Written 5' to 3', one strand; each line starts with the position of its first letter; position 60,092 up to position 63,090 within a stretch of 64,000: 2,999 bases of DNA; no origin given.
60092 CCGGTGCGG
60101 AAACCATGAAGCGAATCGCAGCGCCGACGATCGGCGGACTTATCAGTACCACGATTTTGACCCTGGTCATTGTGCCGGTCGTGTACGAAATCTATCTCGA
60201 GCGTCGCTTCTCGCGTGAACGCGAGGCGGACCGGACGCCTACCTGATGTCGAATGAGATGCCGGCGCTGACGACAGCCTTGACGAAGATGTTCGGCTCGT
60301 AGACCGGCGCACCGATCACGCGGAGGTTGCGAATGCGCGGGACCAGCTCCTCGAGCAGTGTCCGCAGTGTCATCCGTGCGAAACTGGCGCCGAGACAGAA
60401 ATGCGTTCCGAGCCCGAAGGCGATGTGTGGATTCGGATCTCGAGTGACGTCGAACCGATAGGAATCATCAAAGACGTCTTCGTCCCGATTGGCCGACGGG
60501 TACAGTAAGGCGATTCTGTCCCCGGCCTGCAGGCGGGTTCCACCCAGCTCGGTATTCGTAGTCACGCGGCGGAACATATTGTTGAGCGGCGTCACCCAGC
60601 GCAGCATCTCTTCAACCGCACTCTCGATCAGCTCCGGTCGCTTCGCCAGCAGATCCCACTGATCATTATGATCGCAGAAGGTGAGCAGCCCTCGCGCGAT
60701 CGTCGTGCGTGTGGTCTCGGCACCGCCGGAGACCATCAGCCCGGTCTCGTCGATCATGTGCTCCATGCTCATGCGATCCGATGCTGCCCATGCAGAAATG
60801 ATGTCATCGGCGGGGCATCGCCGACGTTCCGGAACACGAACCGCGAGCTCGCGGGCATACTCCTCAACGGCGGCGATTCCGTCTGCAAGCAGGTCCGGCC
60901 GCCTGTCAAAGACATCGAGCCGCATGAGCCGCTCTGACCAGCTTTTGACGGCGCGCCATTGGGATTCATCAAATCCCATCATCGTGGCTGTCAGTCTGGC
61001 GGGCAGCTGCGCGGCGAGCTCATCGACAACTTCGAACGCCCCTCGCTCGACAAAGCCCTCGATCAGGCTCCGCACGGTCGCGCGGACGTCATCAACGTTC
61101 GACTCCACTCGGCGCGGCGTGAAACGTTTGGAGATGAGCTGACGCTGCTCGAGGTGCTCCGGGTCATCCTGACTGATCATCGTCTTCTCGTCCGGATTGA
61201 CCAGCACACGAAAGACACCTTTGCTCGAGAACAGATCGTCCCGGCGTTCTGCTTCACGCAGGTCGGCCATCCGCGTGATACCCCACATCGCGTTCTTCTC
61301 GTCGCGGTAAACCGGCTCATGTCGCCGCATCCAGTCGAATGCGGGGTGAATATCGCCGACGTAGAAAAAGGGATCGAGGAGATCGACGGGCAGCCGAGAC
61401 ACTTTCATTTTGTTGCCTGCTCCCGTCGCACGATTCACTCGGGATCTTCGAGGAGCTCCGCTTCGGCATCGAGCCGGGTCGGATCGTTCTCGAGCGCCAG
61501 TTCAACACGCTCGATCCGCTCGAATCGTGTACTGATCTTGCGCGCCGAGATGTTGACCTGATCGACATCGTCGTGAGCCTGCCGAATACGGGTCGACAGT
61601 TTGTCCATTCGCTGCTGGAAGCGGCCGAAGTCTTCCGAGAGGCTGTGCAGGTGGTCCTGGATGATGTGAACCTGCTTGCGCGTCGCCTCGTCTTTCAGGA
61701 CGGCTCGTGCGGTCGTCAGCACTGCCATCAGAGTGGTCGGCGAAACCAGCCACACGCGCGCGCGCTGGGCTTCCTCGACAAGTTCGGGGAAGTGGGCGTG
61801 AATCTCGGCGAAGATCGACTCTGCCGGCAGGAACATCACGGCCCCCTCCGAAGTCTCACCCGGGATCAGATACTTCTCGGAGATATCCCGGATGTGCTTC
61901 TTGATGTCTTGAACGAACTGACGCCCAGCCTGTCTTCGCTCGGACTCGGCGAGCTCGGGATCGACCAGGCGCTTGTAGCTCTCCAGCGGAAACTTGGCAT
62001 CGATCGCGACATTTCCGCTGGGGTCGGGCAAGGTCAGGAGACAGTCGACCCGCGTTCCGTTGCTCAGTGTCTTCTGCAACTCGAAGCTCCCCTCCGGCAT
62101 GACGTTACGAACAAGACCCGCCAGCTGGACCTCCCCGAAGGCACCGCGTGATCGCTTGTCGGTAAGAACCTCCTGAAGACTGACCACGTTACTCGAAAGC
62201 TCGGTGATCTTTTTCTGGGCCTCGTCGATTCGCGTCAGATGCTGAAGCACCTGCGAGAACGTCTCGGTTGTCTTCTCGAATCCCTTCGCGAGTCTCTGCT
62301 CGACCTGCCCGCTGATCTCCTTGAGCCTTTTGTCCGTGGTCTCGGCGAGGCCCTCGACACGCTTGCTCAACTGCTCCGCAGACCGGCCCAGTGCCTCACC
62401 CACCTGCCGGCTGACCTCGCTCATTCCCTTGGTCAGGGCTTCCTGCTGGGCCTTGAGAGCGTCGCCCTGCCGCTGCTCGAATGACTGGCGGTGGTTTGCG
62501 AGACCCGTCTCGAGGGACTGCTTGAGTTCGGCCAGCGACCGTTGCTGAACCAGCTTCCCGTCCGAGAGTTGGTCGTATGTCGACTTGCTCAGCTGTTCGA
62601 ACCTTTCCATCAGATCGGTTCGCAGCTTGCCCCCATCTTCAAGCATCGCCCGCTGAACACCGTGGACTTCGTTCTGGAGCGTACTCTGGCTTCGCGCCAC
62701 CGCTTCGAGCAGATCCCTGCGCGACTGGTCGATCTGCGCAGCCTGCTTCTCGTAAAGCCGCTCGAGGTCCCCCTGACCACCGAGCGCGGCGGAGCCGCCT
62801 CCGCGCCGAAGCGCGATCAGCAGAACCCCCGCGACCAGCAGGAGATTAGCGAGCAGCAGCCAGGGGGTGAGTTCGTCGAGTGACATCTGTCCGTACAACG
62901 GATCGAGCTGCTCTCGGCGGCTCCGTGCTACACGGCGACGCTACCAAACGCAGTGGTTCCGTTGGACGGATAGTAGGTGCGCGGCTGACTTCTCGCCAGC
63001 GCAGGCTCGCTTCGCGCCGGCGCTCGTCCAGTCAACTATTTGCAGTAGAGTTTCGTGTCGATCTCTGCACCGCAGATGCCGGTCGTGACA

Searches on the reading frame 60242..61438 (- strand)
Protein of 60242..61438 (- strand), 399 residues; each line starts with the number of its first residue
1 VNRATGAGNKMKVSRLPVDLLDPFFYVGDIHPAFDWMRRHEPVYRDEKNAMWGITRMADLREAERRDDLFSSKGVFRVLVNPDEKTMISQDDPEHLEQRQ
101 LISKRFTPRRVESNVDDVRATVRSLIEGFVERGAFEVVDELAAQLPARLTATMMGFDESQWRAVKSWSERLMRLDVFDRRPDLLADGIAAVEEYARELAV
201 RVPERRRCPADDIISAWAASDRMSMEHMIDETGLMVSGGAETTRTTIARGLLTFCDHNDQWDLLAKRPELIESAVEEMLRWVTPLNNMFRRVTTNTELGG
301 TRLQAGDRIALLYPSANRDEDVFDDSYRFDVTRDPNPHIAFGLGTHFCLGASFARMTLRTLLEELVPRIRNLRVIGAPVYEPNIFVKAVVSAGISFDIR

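Call 82: search_protein_families(library=pfam, proteins=[window:60242-61438:-], max_evalue=0.00001)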
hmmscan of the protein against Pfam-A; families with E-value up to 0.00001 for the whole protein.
window:60242-61438:- (399 aa): 1 family
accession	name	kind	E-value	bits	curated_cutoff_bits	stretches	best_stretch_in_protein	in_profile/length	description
PF00067.27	p450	-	5.6e-19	68.7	22.8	1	259-366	313-429/462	Cytochrome P450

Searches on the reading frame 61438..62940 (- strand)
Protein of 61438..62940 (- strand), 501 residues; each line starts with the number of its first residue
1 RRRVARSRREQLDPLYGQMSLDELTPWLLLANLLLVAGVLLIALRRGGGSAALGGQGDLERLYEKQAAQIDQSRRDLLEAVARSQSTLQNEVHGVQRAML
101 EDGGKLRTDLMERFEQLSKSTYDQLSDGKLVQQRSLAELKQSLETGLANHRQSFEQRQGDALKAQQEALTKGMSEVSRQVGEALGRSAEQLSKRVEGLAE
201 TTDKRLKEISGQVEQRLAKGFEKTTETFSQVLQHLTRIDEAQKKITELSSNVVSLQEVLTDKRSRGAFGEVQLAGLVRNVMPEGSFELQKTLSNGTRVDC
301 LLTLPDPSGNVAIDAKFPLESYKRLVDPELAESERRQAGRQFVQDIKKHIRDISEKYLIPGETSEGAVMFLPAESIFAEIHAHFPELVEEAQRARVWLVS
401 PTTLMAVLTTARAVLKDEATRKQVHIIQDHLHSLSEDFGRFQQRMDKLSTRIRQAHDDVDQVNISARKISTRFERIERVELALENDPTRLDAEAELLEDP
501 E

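Call 23: search_protein_families(library=pfam, proteins=[window:61438-62940:-], max_evalue=0.00001)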
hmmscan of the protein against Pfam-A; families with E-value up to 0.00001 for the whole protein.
window:61438-62940:- (501 aa): 1 family
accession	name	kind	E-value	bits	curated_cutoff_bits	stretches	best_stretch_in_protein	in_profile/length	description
PF02646.22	RmuC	-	4.4e-67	226.7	26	1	204-481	1-286/291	RmuC family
